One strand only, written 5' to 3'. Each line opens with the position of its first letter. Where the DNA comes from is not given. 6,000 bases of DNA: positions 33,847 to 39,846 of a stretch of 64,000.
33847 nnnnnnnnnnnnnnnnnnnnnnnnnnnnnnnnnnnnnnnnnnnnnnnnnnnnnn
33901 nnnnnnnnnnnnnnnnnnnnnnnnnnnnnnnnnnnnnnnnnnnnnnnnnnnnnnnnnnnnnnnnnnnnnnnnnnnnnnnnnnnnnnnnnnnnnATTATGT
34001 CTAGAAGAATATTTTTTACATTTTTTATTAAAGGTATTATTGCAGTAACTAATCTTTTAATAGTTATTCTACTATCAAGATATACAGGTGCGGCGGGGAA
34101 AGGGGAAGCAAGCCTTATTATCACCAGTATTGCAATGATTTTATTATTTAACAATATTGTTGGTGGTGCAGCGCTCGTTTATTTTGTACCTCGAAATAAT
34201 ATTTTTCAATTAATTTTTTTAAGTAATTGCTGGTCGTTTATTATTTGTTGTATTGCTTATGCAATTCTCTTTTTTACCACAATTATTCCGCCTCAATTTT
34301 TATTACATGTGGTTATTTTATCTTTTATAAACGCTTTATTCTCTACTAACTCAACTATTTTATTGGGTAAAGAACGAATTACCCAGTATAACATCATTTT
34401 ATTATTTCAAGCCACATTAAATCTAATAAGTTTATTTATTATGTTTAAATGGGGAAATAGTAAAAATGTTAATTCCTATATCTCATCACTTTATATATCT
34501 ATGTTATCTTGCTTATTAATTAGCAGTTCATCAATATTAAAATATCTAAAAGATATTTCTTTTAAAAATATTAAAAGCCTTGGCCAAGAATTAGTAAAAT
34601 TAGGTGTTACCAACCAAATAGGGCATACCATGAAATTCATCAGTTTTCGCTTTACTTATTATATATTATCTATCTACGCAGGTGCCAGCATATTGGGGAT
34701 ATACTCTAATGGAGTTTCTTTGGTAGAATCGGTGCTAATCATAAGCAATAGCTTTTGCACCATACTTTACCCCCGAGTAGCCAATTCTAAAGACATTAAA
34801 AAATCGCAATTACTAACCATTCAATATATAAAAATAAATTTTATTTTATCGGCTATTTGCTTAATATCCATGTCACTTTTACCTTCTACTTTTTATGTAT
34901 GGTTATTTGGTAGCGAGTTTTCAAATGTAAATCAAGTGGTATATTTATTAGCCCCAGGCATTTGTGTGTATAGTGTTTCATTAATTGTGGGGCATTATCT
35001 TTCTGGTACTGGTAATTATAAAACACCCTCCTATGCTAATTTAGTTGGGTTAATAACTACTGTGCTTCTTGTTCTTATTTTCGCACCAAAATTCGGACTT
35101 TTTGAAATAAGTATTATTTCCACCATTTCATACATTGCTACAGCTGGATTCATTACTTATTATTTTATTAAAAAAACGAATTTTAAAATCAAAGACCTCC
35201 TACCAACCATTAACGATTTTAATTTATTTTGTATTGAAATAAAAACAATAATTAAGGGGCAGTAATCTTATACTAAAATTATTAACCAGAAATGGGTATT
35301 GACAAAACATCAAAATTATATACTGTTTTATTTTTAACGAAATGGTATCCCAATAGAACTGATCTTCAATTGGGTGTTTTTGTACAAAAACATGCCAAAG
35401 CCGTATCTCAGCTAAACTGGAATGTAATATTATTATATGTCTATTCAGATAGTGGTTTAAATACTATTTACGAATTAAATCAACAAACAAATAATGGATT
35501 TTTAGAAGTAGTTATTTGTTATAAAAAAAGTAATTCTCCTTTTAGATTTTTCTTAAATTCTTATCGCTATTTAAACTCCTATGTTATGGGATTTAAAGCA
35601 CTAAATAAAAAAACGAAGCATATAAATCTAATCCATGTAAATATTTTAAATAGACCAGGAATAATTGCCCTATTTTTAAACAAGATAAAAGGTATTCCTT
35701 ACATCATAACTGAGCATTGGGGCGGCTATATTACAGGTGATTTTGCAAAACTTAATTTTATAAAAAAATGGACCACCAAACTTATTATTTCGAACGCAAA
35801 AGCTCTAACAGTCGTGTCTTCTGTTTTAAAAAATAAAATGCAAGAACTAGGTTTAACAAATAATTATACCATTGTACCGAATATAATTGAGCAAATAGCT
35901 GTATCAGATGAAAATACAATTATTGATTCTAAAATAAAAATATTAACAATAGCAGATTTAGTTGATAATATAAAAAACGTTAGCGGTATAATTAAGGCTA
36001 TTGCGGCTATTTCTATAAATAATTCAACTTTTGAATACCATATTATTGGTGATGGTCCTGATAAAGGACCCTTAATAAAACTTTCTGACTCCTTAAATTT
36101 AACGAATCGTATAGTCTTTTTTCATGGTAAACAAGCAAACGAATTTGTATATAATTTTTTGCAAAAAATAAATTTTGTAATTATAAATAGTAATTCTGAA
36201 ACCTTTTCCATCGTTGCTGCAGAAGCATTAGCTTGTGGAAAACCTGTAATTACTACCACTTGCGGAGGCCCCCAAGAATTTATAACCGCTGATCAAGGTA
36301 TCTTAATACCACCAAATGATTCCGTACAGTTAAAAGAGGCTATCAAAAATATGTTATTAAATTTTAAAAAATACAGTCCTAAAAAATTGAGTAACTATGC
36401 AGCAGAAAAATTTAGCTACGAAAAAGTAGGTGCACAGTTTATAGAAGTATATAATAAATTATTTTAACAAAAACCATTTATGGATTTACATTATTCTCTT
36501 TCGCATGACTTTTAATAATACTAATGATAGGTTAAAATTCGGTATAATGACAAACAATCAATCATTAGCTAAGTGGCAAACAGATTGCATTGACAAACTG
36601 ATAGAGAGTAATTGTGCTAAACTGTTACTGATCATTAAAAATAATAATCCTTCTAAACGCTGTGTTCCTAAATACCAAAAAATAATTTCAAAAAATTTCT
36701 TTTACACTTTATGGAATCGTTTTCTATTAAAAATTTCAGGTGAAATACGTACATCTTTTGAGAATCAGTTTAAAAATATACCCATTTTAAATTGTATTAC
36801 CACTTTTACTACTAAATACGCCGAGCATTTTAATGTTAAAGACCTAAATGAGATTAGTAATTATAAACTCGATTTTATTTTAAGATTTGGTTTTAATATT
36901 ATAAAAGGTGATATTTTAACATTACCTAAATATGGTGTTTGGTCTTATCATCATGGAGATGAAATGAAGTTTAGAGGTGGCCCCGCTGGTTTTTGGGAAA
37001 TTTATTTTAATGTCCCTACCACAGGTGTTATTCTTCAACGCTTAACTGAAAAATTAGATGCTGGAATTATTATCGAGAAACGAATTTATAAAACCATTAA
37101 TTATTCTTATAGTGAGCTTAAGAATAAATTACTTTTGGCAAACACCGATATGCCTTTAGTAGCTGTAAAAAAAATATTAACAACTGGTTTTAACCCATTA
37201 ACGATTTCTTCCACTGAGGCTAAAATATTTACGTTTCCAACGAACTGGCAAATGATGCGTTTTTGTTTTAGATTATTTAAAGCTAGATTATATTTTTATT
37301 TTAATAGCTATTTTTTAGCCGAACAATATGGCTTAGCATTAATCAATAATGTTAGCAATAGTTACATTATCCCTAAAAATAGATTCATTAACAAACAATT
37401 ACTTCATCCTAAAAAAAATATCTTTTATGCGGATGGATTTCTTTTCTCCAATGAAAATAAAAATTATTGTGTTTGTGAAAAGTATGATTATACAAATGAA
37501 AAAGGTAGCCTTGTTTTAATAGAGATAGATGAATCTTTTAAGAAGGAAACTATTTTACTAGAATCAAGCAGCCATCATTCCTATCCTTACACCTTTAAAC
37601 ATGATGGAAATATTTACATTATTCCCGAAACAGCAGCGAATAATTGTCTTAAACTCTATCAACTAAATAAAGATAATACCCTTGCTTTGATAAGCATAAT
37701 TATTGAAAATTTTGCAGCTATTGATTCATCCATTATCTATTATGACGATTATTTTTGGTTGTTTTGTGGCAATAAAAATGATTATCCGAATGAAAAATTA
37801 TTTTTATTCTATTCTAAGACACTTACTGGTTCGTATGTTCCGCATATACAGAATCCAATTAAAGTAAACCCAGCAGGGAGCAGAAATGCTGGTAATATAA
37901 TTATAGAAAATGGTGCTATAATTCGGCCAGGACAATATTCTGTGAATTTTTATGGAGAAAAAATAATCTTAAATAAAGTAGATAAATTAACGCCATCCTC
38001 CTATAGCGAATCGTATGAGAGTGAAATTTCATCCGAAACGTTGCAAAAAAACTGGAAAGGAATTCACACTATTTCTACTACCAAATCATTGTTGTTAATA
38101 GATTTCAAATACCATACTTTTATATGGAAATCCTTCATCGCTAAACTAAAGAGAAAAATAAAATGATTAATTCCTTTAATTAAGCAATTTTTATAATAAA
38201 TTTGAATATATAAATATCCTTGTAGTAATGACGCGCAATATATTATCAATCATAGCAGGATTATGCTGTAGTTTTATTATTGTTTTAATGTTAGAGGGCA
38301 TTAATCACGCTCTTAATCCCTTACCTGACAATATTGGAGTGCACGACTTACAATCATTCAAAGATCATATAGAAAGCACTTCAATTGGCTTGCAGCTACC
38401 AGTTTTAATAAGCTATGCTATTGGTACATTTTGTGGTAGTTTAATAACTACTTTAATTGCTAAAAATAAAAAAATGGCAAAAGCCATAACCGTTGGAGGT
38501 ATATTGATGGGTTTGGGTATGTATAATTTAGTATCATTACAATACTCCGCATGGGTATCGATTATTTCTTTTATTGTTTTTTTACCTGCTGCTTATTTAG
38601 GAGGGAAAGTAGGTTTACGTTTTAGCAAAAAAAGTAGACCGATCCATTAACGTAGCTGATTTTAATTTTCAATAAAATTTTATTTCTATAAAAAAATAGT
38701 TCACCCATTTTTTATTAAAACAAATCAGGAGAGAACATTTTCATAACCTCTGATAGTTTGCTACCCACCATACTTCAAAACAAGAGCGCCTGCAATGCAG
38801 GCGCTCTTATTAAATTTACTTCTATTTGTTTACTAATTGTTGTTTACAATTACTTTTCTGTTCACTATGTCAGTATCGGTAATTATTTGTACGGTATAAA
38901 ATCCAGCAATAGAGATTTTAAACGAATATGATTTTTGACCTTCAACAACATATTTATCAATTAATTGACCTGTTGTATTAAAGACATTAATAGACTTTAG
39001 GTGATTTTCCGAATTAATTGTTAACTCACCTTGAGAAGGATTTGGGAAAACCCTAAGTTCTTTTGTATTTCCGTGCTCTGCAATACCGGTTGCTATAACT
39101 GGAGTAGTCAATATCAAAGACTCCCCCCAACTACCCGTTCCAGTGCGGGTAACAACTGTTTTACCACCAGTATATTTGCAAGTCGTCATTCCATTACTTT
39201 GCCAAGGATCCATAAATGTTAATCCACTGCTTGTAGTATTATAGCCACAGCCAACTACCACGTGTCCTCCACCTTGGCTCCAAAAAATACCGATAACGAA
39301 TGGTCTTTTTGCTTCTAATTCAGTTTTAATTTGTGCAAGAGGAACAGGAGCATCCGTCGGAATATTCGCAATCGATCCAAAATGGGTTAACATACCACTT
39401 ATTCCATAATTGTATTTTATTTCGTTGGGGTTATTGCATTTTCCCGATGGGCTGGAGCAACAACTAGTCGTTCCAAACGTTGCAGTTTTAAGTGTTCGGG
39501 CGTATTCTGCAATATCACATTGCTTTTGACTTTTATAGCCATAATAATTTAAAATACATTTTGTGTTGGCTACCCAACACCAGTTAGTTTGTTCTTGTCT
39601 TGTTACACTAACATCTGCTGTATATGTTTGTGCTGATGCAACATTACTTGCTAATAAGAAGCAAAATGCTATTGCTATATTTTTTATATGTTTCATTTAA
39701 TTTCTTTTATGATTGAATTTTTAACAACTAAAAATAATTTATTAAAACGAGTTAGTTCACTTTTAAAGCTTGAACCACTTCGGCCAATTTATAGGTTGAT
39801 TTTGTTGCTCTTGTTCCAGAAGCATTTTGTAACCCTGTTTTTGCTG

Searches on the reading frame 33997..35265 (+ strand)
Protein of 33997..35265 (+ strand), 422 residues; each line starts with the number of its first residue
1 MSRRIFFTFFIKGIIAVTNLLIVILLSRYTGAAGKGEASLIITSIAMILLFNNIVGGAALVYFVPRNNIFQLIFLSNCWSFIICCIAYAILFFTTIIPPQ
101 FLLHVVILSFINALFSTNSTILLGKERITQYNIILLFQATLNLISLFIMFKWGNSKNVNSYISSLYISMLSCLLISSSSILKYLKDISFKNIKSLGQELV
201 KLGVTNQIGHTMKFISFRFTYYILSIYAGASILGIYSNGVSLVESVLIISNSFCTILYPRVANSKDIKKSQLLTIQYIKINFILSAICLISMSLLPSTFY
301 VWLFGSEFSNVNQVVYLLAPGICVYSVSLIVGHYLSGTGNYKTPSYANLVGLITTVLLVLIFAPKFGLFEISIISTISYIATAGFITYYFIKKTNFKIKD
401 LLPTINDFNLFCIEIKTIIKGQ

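Call 13: search_protein_families(library=pfam, proteins=[window:33997-35265:+], max_evalue=0.001)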
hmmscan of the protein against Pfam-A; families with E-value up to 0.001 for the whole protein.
window:33997-35265:+ (422 aa): 1 family
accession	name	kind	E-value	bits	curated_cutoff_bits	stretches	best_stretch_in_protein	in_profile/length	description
PF03023.19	MurJ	-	6.6e-07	28.7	27.4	1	185-400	185-409/451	Lipid II flippase MurJ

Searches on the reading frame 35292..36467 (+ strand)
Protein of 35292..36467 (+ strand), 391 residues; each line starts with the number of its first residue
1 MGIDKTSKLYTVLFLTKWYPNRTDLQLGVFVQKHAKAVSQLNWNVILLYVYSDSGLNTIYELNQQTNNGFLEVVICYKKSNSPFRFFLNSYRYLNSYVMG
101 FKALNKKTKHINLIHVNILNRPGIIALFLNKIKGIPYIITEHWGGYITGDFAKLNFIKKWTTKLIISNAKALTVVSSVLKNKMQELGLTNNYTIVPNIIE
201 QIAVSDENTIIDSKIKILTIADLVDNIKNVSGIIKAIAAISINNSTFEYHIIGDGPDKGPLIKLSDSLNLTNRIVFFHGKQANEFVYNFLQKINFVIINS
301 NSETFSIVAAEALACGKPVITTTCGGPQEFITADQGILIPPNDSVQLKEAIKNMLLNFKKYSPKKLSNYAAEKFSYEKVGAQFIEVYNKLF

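Call 13: search_protein_families(library=pfam, proteins=[window:35292-36467:+], max_evalue=0.001)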
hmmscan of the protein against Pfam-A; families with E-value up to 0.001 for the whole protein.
window:35292-36467:+ (391 aa): 5 families
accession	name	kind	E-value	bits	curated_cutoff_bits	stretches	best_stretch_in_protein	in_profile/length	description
PF00534.26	Glycos_transf_1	-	1.3e-29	103.3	26.4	1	207-371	8-170/172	Glycosyl transferases group 1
PF13692.12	Glyco_trans_1_4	-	1.8e-25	90.3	27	1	216-355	3-140/142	Glycosyl transferases group 1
PF13439.12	Glyco_transf_4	-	1e-10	42.3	28.5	1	75-199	38-166/170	Glycosyltransferase Family 4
PF20706.3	GT4-conflict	-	0.00012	21.6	26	1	161-333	139-322/385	Family 4 Glycosyltransferase in conflict systems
PF13579.12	Glyco_trans_4_4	-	0.00018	22.3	29.7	1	108-197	69-157/158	Glycosyl transferase 4-like domain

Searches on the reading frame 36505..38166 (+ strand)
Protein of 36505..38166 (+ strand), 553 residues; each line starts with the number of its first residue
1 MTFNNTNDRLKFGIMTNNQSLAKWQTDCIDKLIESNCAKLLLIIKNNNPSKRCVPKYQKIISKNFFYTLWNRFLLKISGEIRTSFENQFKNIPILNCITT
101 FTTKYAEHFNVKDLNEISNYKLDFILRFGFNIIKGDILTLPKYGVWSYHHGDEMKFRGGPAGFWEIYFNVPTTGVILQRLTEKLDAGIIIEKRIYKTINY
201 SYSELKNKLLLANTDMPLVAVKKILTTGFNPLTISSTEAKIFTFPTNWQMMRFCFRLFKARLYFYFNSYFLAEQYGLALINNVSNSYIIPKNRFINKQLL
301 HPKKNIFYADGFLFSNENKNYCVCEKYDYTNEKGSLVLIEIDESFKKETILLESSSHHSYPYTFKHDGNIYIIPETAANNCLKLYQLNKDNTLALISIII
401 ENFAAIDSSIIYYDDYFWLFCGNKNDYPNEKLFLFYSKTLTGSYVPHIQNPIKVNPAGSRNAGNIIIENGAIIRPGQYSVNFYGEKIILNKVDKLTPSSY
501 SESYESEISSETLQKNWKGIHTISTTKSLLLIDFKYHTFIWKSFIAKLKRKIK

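Call 13: search_protein_families(library=pfam, proteins=[window:36505-38166:+], max_evalue=0.001)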
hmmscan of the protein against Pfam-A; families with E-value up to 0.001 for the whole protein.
window:36505-38166:+ (553 aa): 1 family
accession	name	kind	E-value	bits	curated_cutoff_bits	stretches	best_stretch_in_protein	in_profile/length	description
PF24793.1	GINT1_N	-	4e-31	108.6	27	1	306-520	58-282/304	Glucosamine inositolphosphorylceramide transferase 1, N-terminal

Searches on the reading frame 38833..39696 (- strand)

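Call 3: search_protein_families(library=pfam, proteins=[window:38833-39696:-], max_evalue=0.01)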
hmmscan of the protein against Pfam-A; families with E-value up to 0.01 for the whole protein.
window:38833-39696:- (287 aa): 3 families
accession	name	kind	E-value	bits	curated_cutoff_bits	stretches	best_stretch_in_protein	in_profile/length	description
PF13529.12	Peptidase_C39_2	-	1.5e-10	42.2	24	1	28-165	2-143/143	Peptidase_C39 like family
PF12385.14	Peptidase_C70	-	2.4e-09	37.7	19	1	27-168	5-127/141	Papain-like cysteine protease AvrRpt2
PF18962.6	Por_Secre_tail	-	6e-09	36.5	27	1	216-284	1-75/75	Secretion system C-terminal sorting domain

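Call 4: search_protein_families(library=ncbifam, proteins=[window:38833-39696:-], max_evalue=0.01)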
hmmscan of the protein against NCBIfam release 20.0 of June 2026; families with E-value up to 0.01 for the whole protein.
window:38833-39696:- (287 aa): 2 families
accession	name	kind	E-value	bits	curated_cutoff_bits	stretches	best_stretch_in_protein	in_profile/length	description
TIGR04183.1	Por_Secre_tail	domain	7.9e-09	35.4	23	1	216-285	1-72/72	T9SS type A sorting domain-containing protein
NF038113.1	T9SSA_dep_M36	equivalog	1.2e-05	23.7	885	1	207-285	787-869/869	T9SS-dependent M36 family metallopeptidase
